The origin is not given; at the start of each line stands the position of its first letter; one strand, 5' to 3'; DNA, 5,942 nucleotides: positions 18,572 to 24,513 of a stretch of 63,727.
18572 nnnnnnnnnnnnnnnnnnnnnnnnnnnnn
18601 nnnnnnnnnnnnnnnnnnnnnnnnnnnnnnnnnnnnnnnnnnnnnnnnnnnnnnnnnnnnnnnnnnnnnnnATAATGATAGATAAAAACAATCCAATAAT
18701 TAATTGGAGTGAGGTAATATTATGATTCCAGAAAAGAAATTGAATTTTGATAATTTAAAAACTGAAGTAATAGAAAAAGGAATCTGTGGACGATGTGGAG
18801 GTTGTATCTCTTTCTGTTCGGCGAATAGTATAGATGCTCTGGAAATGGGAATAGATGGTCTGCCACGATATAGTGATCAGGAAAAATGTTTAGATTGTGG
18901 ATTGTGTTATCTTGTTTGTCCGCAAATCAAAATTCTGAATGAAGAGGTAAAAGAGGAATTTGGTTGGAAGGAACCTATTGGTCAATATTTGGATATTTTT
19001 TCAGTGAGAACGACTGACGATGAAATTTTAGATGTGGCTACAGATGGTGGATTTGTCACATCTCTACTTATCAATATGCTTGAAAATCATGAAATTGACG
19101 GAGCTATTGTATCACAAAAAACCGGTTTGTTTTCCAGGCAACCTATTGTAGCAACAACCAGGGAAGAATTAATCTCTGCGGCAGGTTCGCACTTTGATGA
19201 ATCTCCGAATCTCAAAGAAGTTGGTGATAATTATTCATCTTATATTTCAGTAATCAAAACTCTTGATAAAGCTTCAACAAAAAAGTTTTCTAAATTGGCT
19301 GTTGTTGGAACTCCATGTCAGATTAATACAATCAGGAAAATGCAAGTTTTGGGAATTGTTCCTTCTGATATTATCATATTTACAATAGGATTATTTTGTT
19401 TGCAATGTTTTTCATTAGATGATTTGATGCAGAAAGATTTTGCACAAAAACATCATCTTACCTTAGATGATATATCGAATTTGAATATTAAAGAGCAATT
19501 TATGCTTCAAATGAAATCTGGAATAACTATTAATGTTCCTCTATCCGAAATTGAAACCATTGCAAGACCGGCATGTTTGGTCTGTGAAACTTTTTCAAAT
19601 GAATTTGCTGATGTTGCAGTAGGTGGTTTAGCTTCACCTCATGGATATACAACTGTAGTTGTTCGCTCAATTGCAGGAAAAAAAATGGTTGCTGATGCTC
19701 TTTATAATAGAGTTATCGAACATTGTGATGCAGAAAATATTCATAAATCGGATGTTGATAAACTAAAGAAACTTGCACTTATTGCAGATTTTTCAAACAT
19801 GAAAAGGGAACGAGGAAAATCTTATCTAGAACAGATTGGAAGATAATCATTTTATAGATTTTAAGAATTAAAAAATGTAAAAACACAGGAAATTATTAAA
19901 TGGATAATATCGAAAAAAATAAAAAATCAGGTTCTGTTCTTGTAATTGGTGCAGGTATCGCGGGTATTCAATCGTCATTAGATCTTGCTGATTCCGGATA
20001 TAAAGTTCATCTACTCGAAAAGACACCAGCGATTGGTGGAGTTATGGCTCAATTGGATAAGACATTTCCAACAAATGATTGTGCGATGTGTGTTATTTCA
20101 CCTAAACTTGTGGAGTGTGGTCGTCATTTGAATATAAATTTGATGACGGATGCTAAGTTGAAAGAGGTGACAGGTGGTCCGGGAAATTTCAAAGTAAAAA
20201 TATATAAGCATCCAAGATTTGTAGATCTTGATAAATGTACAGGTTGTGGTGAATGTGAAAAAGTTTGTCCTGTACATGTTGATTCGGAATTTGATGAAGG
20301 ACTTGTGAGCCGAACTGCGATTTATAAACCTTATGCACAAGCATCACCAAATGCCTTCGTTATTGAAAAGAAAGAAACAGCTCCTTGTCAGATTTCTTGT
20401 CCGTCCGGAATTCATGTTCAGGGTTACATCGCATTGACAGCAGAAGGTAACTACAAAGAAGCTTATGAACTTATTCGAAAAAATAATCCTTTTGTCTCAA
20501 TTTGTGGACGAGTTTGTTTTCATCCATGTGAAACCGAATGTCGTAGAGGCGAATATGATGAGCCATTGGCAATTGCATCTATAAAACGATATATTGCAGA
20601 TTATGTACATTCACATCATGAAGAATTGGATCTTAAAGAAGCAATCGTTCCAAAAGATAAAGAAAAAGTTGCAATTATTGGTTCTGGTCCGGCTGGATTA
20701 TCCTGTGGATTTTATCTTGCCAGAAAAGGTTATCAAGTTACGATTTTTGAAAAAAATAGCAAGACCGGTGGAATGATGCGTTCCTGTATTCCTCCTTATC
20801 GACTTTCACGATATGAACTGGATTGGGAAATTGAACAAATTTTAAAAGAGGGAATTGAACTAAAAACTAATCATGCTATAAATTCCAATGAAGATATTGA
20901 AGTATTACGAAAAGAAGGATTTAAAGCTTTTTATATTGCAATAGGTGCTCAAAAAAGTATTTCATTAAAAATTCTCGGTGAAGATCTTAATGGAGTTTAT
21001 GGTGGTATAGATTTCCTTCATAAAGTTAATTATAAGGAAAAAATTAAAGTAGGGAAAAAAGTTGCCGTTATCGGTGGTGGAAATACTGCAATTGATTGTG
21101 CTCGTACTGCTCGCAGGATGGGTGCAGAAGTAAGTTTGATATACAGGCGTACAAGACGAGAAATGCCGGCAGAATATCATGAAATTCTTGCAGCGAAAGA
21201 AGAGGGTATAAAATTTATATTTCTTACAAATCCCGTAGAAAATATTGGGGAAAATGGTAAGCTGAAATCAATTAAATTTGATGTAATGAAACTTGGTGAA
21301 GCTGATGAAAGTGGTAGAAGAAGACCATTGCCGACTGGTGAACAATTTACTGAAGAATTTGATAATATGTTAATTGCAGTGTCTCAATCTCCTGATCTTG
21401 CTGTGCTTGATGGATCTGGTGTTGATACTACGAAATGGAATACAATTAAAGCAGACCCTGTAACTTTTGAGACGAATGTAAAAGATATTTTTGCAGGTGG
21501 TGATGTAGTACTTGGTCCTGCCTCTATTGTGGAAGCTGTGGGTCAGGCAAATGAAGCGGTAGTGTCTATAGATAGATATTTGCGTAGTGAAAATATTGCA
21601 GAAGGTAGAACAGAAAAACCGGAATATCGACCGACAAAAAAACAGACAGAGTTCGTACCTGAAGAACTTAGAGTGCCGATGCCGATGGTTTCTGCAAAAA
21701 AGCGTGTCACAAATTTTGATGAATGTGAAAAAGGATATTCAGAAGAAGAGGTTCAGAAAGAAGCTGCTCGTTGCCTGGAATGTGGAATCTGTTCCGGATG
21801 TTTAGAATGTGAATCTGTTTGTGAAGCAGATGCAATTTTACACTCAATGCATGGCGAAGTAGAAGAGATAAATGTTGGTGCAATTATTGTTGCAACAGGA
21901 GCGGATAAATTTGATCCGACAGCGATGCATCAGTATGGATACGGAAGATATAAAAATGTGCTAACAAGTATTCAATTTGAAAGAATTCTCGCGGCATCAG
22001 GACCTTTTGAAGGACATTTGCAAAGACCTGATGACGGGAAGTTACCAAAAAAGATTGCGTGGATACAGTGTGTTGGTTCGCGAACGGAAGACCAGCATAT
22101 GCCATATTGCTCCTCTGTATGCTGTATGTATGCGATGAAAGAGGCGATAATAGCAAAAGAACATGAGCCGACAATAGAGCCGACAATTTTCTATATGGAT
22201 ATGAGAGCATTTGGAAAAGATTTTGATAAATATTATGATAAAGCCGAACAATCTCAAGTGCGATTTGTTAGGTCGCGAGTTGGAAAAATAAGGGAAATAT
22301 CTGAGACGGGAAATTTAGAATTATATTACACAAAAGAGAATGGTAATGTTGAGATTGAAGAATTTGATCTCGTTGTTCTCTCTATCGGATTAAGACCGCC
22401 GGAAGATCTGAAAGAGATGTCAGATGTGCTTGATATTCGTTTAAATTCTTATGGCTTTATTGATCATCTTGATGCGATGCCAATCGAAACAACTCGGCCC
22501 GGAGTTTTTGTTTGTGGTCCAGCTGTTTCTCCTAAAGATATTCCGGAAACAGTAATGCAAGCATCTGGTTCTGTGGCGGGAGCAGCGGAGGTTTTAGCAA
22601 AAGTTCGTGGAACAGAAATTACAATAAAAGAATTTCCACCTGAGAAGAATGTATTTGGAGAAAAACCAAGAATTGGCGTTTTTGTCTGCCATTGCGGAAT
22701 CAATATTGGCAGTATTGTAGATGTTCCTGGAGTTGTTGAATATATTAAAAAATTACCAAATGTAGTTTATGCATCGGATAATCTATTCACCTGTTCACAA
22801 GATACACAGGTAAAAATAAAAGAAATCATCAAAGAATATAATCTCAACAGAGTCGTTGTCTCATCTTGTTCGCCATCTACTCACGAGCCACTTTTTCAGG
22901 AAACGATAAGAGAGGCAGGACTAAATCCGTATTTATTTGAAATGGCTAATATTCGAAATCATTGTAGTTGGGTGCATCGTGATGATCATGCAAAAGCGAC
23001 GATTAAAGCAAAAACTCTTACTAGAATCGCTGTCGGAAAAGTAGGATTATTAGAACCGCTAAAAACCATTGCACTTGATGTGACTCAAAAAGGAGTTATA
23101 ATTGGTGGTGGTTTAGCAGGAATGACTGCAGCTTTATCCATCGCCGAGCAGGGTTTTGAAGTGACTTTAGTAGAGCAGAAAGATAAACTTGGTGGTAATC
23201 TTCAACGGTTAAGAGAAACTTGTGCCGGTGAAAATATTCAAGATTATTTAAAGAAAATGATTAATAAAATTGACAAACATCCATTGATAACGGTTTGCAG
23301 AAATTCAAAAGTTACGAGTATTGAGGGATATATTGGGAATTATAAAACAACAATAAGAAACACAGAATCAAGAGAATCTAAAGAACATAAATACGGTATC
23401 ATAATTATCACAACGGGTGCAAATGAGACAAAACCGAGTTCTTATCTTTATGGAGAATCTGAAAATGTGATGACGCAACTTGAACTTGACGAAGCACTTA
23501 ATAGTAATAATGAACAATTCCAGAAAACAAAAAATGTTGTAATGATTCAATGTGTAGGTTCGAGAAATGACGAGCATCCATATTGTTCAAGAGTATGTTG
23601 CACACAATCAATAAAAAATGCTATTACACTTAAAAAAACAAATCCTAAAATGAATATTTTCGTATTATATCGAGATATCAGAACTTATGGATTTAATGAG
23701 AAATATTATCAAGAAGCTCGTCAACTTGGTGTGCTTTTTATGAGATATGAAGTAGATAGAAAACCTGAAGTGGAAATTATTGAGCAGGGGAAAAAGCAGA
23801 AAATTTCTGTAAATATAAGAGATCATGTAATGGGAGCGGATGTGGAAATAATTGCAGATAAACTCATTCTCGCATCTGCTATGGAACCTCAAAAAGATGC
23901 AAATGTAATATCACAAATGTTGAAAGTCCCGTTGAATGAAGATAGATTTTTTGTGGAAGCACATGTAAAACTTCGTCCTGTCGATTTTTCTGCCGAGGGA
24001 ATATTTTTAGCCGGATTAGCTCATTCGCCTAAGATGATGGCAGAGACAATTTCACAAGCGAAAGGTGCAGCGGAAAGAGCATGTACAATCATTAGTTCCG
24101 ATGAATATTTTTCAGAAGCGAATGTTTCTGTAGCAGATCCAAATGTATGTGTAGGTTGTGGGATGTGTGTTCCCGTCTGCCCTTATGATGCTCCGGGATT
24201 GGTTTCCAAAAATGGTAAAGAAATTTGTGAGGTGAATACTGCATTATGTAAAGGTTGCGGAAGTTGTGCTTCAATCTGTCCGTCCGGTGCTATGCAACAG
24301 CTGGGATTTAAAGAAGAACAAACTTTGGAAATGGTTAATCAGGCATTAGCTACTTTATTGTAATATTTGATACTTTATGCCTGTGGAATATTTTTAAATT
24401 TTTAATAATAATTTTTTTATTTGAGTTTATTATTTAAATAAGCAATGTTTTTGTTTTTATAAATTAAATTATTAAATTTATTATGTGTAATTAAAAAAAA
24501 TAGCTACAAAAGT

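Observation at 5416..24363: HdrB-less Hdr/MvhD/Flox-like supercluster: three double-HdrA units, three MvhD copies, two NAD(P)H entry modules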

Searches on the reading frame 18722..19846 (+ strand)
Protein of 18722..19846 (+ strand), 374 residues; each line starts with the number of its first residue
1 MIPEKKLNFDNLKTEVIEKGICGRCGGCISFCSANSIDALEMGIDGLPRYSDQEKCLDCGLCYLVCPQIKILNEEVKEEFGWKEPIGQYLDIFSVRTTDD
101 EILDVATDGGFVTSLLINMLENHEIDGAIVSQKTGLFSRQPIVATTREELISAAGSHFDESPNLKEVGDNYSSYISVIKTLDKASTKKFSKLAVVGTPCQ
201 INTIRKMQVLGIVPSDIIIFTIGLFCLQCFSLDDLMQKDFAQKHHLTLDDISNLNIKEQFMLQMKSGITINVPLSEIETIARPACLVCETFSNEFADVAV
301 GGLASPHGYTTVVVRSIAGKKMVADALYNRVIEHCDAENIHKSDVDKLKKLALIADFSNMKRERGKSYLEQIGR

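Call 5: search_protein_families(library=pfam, proteins=[window:18722-19846:+])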
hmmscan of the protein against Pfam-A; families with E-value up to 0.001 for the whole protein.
window:18722-19846:+ (374 aa): 10 families
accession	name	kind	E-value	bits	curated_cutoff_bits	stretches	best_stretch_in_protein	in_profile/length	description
PF04432.18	FrhB_FdhB_C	-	1e-34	120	23.3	1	190-338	2-148/150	Coenzyme F420 hydrogenase/dehydrogenase, beta subunit C terminus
PF04422.18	FrhB_FdhB_N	-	6.1e-18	65.2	22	1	93-165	2-75/78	Coenzyme F420 hydrogenase/dehydrogenase, beta subunit N-term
PF14697.11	Fer4_21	-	7.9e-08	32.8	35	1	17-69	3-54/59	4Fe-4S dicluster domain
PF13237.11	Fer4_10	-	2.2e-07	31.2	25.5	1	16-67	3-53/53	4Fe-4S dicluster domain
PF12838.12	Fer4_7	-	5.3e-06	27.2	27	1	22-67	2-49/52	4Fe-4S dicluster domain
PF12797.12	Fer4_2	-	8.4e-06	25.9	24.5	1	50-67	4-21/22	4Fe-4S binding domain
PF00037.32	Fer4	-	4.9e-05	23.4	21.1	1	52-67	4-19/24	4Fe-4S binding domain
PF13187.11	Fer4_9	-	0.00013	22.4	27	1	22-68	2-49/52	4Fe-4S dicluster domain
PF25160.1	LdpA_Fe-S-bd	-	0.00021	21.5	27.6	0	53-72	25-44/49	LdpA Fe-S cluster-binding domain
PF12837.12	Fer4_6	-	0.00044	20.5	25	1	52-67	5-20/24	4Fe-4S binding domain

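Call 28: search_solved_structures(query=window:18722-19846:+, max_evalue=0.01)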
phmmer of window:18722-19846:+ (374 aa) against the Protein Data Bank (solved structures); distinct sequences matched with E-value up to 0.01: 23.
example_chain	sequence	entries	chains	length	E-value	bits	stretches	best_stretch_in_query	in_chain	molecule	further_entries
8rja_E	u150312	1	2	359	2.4e-47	164.7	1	9-351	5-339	Coenzyme F420 hydrogenase/dehydrogenase, beta subunit C terminus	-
8riu_B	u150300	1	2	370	4.3e-40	140.9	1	8-355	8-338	Coenzyme F420 hydrogenase/dehydrogenase, beta subunit C terminus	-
6qgr_B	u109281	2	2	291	2e-33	118.9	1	86-361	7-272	Coenzyme F420 hydrogenase subunit beta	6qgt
6qii_B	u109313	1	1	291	2.1e-33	118.9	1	86-361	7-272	Coenzyme F420 hydrogenase subunit beta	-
7npa_A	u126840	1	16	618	4.8e-30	107.8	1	14-326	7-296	Coenzyme F420-dependent sulfite reductase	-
9r51_B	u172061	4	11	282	6.6e-30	107.4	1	84-365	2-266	F420-reducing [NiFe]-hydrogenase from Methanothermococcus thermolithotrophicus subunit bet | F420-reducing [NiFe]-hydrogenase from Methanothermococcus thermolit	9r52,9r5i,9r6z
7np8_A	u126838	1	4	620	2.1e-29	105.7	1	14-355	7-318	Coenzyme F420-dependent sulfite reductase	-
9tn7_A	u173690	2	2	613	1.8e-28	102.6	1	12-351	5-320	Coenzyme F420 hydrogenase/dehydrogenase beta subunit domain protein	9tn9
3zfs_C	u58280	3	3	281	2.8e-28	102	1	86-352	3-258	F420-REDUCING HYDROGENASE, SUBUNIT BETA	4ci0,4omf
3zfs_B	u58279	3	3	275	4.7e-07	32.2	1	11-81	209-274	F420-REDUCING HYDROGENASE, SUBUNIT GAMMA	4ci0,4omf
8rvu_E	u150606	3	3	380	1.2e-06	30.8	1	95-335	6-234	Formate dehydrogenase, beta subunit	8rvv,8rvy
9sfi_A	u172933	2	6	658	3.9e-06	29.2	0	16-68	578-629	CoB--CoM heterodisulfide reductase iron-sulfur subunit A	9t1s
1bqx_A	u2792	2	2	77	2.4e-05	26.6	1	18-93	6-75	PROTEIN (FERREDOXIN) | FERREDOXIN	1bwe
5dqr_A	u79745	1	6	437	2.5e-05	26.5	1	109-307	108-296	7-hydroxymethyl chlorophyll a reductase, chloroplastic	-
9r51_C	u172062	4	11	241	0.00022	23.4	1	12-71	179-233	F420-reducing [NiFe]-hydrogenase from Methanothermococcus thermolithotrophicus subunit gam | F420-reducing [NiFe]-hydrogenase from Methanothermococcus thermolit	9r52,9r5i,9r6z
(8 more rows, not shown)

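Call 68: search_protein_families(library=ncbifam, proteins=[window:18722-19846:+], max_evalue=1e-15)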
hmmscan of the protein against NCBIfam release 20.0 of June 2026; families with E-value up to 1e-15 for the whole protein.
window:18722-19846:+ (374 aa): 4 families
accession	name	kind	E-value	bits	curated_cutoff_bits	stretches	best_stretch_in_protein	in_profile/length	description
NF006807.0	PRK09325.1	subfamily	1.6e-54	184.9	269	1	84-357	2-265/283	coenzyme F420-reducing hydrogenase subunit beta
TIGR03289.1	frhB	equivalog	1.1e-46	159.2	331.5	1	86-361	1-266/275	coenzyme F420 hydrogenase subunit beta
NF040616.1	F420_dehyd_FpoF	exception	1.2e-28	100.1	475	1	14-351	5-313/337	F420H2 dehydrogenase subunit FpoF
NF006808.0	PRK09326.1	equivalog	3e-25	88.8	444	1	14-350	6-313/341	F420H2 dehydrogenase subunit F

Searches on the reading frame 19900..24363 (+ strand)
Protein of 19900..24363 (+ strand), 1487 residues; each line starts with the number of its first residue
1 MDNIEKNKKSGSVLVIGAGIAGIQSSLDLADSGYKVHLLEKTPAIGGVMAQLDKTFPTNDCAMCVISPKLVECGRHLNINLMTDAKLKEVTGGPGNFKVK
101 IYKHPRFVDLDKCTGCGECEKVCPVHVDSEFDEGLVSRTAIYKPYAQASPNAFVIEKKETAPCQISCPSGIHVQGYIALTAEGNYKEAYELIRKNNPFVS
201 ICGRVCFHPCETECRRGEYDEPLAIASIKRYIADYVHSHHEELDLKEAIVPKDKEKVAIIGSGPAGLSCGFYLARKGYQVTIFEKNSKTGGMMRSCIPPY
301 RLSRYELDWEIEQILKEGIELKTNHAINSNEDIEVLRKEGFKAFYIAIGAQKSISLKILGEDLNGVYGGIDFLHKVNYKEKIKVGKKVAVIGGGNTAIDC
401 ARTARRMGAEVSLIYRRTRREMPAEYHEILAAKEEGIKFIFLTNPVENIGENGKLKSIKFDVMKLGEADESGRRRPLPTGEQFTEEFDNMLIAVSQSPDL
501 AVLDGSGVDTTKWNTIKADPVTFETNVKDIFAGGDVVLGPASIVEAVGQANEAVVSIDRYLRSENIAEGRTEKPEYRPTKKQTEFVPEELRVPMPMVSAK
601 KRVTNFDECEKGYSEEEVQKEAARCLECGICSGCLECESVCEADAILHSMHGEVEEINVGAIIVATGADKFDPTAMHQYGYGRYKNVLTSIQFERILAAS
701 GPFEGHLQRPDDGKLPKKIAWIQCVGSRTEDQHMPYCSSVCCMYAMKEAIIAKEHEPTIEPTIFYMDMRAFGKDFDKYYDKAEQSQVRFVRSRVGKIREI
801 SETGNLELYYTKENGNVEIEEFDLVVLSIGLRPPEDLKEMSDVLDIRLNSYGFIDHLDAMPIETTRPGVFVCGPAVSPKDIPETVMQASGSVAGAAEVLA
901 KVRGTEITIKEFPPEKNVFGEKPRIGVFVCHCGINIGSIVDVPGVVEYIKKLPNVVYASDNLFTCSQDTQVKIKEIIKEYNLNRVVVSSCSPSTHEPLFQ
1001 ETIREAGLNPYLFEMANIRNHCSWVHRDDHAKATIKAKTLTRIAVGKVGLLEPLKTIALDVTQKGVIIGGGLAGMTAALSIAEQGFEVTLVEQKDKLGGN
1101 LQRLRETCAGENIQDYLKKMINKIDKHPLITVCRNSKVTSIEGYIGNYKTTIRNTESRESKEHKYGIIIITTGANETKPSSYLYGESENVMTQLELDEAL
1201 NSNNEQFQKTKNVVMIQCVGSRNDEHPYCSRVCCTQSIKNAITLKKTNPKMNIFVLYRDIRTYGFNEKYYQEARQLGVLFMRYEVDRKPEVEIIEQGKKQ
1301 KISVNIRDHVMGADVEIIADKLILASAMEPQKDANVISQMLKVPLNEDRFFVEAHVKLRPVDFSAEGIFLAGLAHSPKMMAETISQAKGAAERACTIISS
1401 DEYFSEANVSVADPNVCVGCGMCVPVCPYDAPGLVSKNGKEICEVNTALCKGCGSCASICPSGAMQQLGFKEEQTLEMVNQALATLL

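Call 5: search_protein_families(library=pfam, proteins=[window:19900-24363:+])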
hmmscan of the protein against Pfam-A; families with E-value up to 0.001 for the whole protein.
window:19900-24363:+ (1487 aa): 32 families (the best 25 are shown)
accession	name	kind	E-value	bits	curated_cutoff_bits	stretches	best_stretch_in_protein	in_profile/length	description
PF07992.20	Pyr_redox_2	-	7.2e-65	219.7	26.1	3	256-550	2-291/291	Pyridine nucleotide-disulphide oxidoreductase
PF13450.12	NAD_binding_8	-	7.7e-31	106.6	21.9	3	259-296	1-38/68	NAD(P)-binding Rossmann-like domain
PF12831.13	FAD_oxidored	-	5.9e-27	95.4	27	3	1066-1115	3-53/416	FAD dependent oxidoreductase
PF13738.12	Pyr_redox_3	-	5e-26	92.1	30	2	374-534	152-305/305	Pyridine nucleotide-disulphide oxidoreductase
PF00070.33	Pyr_redox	-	3.6e-25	88.7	22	2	387-460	1-79/82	Pyridine nucleotide-disulphide oxidoreductase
PF01266.30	DAO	-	3.1e-23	83.3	27.9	3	256-290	1-35/353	FAD dependent oxidoreductase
PF00890.30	FAD_binding_2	-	2e-20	73.8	20.4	3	1066-1101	3-38/414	FAD binding domain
PF14691.11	Fer4_20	-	3.9e-20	72.2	25.8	1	160-239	29-111/113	Dihydroprymidine dehydrogenase domain II, 4Fe-4S cluster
PF01134.28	GIDA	-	3.1e-19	69.8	22.1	2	1066-1095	3-33/391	Glucose inhibited division protein A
PF03486.20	HI0933_like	-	4.5e-18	66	50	2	1066-1101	4-39/244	HI0933-like protein Rossmann domain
PF00037.32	Fer4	-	6.8e-17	60.9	21.1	3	108-126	3-21/24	4Fe-4S binding domain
PF01494.25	FAD_binding_3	-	2.4e-14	53.7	22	1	256-297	3-44/349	FAD binding domain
PF01262.27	AlaDh_PNT_C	-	6.6e-14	52.3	23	0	387-421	30-64/214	Alanine dehydrogenase/PNT, C-terminal domain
PF01946.23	Thi4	-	1.3e-13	51.2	26.2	1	255-292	18-56/235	Thi4 family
PF01593.30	Amino_oxidase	-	4.6e-11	43.1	19.8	1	1072-1103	1-32/443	Flavin containing amine oxidoreductase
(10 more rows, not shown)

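Call 68: search_protein_families(library=ncbifam, proteins=[window:19900-24363:+], max_evalue=1e-15)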
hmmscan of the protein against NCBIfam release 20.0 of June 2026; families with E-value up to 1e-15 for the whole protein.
window:19900-24363:+ (1487 aa): 47 families (the best 25 are shown)
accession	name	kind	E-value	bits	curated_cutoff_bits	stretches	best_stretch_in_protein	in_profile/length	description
NF040770.1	hetero_SS_HdrA2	exception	4.3e-294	977.5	1100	4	625-901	284-562/777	CoB-CoM heterodisulfide reductase HdrA2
NF041778.1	hetero_SS_HdrA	equivalog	4.7e-219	729.1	1400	4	1161-1477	324-645/771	ferredoxin:CoB-CoM heterodisulfide reductase subunit HdrA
NF041891.1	hdrA_Methbact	equivalog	3.6e-214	713.2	1300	4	629-907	285-564/762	ferredoxin:CoB-CoM heterodisulfide reductase subunit HdrA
NF009410.0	PRK12771.1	subfamily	1.4e-164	548.8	516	1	154-662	41-545/566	NAD(P)-binding protein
NF009454.0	PRK12814.1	equivalog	3.1e-131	438.9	916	1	160-637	101-580/657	putative NADPH-dependent glutamate synthase small subunit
NF009414.0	PRK12778.1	equivalog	6.6e-120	401.6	1103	1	160-563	336-751/752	bifunctional dihydroorotate dehydrogenase B NAD binding subunit/NADPH-dependent glutamate synthase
TIGR03315.1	Se_ygfK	equivalog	2.8e-116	389.2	835.3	1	160-643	444-899/1012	putative selenate reductase subunit YgfK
TIGR01316.1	gltA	equivalog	5.6e-114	381.4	471.75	1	157-561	32-449/449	NADPH-dependent glutamate synthase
NF010590.0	PRK13984.1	equivalog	9.7e-100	334.5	946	1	159-564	194-609/611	putative oxidoreductase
NF009413.0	PRK12775.1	equivalog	7.2e-86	288.9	1895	1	162-564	340-757/1006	putative trifunctional 2-polyprenylphenol hydroxylase/glutamate synthase subunit beta/ferritin domain-containing protein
NF009409.0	PRK12770.1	subfamily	9.9e-80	268.3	343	1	251-565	15-354/360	putative glutamate synthase subunit beta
NF009415.0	PRK12779.1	equivalog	2.1e-79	267.5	1519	1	159-557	206-622/944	putative bifunctional glutamate synthase subunit beta/2-polyprenylphenol hydroxylase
TIGR01318.1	gltD_gamma_fam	subfamily_domain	1.3e-76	258.1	482.95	1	159-562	46-466/467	glutamate synthase, small subunit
NF009408.0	PRK12769.1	equivalog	1.9e-72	244.4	1003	1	141-564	211-654/659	formate-dependent uric acid utilization protein AegA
NF045663.1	diclust_near_Sec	equivalog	3.5e-69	233.7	530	2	158-352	15-201/759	pyridine nucleotide-disulfide oxidoreductase/dicluster-binding protein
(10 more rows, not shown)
